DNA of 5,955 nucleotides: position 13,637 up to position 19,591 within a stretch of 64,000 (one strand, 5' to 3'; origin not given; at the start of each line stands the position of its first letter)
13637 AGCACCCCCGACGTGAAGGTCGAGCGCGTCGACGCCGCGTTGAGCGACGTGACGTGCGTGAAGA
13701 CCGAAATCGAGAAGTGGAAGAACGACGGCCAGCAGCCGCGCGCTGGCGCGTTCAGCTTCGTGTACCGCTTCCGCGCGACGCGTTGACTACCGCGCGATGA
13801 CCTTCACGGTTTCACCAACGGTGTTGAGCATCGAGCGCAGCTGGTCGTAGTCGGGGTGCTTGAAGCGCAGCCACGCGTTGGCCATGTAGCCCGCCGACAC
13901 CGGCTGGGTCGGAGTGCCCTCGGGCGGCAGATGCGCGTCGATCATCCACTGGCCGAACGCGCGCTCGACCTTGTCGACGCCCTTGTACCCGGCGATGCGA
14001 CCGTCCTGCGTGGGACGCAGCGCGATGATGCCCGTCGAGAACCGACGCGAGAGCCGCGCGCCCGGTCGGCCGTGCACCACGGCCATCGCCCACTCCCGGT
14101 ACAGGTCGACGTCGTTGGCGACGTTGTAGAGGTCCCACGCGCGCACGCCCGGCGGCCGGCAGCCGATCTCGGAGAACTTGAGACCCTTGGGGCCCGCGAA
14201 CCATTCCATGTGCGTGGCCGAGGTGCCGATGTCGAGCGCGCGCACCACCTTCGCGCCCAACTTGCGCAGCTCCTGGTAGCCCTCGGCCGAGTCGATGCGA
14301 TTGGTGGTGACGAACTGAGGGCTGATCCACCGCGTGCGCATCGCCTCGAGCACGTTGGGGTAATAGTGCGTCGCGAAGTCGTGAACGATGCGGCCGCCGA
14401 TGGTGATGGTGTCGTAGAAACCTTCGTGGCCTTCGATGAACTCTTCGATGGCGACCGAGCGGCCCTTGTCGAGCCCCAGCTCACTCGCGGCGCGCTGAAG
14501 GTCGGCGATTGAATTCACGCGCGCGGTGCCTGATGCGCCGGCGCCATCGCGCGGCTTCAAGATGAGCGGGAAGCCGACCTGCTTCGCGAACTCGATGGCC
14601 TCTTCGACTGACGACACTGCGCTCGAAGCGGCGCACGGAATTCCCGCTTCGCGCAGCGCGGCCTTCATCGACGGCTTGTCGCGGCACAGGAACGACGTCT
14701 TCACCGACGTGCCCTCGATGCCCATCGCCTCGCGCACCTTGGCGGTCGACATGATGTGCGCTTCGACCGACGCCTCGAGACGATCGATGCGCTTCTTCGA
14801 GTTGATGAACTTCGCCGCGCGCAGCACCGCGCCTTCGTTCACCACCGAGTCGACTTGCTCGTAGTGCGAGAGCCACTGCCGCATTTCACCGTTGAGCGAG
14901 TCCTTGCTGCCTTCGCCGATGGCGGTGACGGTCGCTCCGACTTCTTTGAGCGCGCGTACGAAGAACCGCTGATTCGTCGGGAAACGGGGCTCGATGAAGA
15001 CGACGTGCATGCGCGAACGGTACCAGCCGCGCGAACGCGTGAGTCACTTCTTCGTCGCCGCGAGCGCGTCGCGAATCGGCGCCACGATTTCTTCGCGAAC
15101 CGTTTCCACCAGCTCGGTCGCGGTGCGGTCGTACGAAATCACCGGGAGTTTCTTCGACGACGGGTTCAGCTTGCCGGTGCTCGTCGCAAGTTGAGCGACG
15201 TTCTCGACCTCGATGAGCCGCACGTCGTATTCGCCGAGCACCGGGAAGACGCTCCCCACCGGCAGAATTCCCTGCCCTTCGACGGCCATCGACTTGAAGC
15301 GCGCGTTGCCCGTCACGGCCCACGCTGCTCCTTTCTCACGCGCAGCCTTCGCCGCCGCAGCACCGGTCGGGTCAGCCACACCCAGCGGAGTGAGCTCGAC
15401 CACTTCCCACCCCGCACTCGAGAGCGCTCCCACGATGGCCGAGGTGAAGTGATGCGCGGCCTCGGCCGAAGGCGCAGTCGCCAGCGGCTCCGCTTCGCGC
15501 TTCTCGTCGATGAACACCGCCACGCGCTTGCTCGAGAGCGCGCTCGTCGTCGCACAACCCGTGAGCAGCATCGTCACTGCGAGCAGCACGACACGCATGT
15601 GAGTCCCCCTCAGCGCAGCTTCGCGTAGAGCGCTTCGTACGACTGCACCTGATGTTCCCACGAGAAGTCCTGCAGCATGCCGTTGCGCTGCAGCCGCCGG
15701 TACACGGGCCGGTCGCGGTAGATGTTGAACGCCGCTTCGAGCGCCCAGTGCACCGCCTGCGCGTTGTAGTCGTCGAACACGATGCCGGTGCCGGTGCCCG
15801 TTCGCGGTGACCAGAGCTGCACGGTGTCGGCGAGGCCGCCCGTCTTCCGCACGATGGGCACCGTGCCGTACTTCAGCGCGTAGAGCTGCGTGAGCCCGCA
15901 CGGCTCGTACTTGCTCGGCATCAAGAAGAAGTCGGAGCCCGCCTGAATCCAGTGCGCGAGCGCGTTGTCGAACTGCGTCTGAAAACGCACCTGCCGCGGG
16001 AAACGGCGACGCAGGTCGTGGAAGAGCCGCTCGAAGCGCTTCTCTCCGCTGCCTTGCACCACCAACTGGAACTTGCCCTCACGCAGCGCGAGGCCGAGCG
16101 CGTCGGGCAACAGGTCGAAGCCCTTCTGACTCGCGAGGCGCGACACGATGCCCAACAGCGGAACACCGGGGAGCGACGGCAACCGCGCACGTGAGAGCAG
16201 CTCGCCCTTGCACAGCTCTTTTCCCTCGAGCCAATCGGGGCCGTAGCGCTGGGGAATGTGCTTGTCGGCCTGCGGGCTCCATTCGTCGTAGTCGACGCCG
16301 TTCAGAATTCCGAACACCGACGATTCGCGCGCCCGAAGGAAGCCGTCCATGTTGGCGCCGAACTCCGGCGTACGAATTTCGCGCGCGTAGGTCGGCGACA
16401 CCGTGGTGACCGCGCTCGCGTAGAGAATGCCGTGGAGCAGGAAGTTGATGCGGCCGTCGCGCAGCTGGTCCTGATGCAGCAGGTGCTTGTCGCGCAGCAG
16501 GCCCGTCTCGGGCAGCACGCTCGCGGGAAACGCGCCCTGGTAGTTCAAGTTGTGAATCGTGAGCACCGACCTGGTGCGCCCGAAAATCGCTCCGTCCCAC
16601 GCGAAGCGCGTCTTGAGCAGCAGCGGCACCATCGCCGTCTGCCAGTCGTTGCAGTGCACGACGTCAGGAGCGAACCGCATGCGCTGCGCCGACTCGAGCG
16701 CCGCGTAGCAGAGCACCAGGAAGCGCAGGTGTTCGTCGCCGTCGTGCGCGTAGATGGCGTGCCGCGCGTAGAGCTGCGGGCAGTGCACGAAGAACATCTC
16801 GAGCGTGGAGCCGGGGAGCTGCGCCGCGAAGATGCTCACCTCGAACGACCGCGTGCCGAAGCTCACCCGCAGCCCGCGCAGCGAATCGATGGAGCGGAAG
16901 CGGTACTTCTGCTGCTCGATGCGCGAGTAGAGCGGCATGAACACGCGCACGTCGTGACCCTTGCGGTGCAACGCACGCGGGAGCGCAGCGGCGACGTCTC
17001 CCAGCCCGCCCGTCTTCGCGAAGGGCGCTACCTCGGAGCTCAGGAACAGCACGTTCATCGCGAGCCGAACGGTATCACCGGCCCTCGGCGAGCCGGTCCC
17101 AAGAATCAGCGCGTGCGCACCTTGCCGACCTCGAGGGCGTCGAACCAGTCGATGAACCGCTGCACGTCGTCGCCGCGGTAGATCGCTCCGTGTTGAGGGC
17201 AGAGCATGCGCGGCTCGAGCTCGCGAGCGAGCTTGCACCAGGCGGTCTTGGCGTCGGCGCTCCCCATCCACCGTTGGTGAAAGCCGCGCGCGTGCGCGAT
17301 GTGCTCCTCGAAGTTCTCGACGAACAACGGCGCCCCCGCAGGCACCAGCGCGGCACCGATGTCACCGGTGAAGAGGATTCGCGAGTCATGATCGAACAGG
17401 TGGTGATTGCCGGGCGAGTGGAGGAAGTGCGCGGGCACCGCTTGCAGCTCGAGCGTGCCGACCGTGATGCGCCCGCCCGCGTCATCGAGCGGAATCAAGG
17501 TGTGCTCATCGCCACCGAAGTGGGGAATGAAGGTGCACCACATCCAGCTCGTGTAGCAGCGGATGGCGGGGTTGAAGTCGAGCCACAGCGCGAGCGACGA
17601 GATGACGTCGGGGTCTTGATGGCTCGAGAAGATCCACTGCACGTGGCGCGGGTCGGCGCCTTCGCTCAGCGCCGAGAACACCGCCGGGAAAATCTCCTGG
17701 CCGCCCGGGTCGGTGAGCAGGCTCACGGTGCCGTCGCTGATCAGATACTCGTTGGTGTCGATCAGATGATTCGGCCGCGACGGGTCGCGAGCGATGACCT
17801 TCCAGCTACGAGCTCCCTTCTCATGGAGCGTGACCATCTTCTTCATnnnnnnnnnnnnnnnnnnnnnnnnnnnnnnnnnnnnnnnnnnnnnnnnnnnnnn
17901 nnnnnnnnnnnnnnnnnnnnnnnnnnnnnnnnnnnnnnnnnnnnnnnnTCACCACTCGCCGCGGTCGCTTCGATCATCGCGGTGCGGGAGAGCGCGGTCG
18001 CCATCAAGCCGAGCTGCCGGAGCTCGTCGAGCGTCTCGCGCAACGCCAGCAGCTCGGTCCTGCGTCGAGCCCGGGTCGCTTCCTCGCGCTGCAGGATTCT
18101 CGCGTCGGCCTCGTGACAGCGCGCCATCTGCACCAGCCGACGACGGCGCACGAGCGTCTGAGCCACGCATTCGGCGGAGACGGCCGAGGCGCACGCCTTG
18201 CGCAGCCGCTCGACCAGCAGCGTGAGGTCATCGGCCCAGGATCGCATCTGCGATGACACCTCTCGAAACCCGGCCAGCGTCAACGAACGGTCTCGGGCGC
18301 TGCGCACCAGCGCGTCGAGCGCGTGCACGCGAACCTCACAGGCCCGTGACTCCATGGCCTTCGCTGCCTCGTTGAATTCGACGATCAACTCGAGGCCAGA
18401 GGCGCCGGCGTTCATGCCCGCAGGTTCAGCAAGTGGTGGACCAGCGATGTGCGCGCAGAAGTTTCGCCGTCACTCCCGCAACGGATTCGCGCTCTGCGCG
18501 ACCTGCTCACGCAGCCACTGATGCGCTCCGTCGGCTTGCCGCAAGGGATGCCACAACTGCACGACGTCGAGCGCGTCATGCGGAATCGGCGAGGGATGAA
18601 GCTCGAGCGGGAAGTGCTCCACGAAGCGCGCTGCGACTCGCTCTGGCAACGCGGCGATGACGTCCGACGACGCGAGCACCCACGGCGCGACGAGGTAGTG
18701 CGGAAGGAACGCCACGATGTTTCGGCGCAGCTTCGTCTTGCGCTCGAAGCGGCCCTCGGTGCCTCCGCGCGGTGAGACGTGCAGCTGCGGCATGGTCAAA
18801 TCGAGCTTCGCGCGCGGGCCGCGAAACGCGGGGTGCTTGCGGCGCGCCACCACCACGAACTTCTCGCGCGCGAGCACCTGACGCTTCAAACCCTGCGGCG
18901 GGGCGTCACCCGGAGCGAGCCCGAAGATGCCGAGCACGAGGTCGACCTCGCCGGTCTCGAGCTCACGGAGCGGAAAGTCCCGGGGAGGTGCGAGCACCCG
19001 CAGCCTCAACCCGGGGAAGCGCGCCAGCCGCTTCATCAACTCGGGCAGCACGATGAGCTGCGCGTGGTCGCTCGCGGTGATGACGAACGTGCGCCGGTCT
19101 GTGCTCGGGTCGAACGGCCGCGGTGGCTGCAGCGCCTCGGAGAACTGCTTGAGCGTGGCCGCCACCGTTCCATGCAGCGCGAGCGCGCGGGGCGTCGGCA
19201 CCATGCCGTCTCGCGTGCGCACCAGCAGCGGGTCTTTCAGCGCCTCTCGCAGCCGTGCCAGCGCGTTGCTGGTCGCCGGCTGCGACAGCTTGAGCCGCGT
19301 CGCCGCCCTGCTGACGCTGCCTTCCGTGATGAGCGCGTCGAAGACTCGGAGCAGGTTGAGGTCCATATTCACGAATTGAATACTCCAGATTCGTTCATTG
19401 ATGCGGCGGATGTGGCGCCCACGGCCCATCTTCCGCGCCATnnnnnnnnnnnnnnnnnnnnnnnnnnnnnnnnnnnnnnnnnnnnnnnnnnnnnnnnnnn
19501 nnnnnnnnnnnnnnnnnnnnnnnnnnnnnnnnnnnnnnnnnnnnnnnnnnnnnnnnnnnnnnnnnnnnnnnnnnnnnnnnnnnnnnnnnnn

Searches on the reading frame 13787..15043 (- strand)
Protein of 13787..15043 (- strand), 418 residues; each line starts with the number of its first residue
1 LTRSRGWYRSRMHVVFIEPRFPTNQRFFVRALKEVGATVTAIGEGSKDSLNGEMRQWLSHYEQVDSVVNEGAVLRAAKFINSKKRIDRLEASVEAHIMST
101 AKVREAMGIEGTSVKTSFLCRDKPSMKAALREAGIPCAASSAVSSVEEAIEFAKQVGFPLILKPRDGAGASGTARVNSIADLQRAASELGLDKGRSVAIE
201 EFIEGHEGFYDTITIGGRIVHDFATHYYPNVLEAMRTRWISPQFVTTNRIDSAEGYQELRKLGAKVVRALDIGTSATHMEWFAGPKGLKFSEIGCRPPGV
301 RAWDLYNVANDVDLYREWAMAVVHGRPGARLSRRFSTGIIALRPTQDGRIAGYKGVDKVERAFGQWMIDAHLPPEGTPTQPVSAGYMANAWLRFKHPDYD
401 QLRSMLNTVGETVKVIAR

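Call 40: search_protein_families(library=pfam, proteins=[window:13787-15043:-], max_evalue=0.001)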
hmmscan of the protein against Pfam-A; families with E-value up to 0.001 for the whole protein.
window:13787-15043:- (418 aa): 6 families
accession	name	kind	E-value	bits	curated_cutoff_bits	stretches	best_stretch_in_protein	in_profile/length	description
PF02786.22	CPSase_L_D2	-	3.8e-09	36.8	19.8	1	122-204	1-90/211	Carbamoyl-phosphate synthase L chain, ATP binding domain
PF02222.28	ATP-grasp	-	4.7e-09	36.6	27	1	129-297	2-163/179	ATP-grasp domain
PF01071.24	GARS_A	-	2.4e-05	24.7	27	1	122-225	2-111/194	Phosphoribosylglycinamide synthetase, ATP-grasp (A) domain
PF13535.11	ATP-grasp_4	-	0.00044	20.3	27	0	157-282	2-136/160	ATP-grasp domain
PF07478.18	Dala_Dala_lig_C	-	0.00053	20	24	1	149-207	28-85/204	D-ala D-ala ligase C-terminus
PF13549.11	ATP-grasp_5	-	0.00056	19.8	27.6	1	124-163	13-52/221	ATP-grasp domain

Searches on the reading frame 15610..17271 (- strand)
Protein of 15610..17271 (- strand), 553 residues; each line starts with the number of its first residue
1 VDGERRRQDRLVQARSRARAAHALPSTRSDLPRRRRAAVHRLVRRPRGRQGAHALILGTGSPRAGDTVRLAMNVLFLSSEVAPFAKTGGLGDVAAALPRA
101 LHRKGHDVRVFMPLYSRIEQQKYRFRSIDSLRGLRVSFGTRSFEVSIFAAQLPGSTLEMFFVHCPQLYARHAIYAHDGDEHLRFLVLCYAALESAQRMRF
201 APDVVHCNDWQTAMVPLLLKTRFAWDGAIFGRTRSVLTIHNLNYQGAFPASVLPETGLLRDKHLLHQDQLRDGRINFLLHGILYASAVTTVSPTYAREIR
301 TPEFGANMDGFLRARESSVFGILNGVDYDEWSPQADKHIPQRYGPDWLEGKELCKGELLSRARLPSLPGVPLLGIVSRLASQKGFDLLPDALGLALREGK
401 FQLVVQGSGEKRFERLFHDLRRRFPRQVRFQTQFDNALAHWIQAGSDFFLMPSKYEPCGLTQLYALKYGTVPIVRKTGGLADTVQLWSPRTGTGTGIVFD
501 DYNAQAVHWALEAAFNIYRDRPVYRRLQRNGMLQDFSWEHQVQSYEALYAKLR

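Call 40: search_protein_families(library=pfam, proteins=[window:15610-17271:-], max_evalue=0.001)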
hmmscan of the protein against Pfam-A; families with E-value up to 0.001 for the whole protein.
window:15610-17271:- (553 aa): 6 families
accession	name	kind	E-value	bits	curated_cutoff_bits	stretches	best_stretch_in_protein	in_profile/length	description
PF08323.17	Glyco_transf_5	-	8.2e-77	258.6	22.7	1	73-313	1-238/239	Starch synthase catalytic domain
PF00534.26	Glycos_transf_1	-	3.8e-16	59.5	26.4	1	369-518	14-159/172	Glycosyl transferases group 1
PF13692.12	Glyco_trans_1_4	-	6.4e-11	43.1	27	1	371-511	2-136/142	Glycosyl transferases group 1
PF13439.12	Glyco_transf_4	-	2.2e-10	41.3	28.5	1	141-301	18-150/170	Glycosyltransferase Family 4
PF13579.12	Glyco_trans_4_4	-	8.2e-07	29.9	29.7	1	88-301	1-144/158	Glycosyl transferase 4-like domain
PF20706.3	GT4-conflict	-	1.3e-06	28.2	26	1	375-543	202-383/385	Family 4 Glycosyltransferase in conflict systems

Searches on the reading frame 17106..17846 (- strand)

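Call 5: search_protein_families(library=pfam, proteins=[window:17106-17846:-], max_evalue=0.01)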
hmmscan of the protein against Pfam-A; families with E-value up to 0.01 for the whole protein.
window:17106-17846:- (246 aa): 2 families
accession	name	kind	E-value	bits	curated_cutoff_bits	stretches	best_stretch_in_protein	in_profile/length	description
PF19583.5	ODP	-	5.8e-67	225.8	27.2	1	29-220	1-194/194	ODP family beta lactamase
PF00753.33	Lactamase_B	-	6.7e-13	49.5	22.7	1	32-219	7-196/196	Metallo-beta-lactamase superfamily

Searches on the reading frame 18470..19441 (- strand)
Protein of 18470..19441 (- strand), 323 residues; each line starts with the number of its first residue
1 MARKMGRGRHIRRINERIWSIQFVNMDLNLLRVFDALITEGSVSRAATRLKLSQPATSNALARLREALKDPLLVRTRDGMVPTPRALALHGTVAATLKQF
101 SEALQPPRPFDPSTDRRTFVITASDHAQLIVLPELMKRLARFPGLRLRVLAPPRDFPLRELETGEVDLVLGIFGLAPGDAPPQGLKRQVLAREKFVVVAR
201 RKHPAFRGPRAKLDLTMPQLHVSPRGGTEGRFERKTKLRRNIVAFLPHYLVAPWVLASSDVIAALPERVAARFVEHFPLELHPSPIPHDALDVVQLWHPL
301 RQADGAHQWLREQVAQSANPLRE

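Call 5: search_protein_families(library=pfam, proteins=[window:18470-19441:-], max_evalue=0.01)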
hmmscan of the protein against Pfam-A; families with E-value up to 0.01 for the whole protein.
window:18470-19441:- (323 aa): 2 families
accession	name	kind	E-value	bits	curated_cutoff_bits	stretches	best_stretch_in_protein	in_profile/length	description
PF00126.33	HTH_1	-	4.4e-18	65.4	26.6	1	28-86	1-59/60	Bacterial regulatory helix-turn-helix protein, lysR family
PF03466.25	LysR_substrate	-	3.1e-17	63.1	28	1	115-317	4-207/209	LysR substrate binding domain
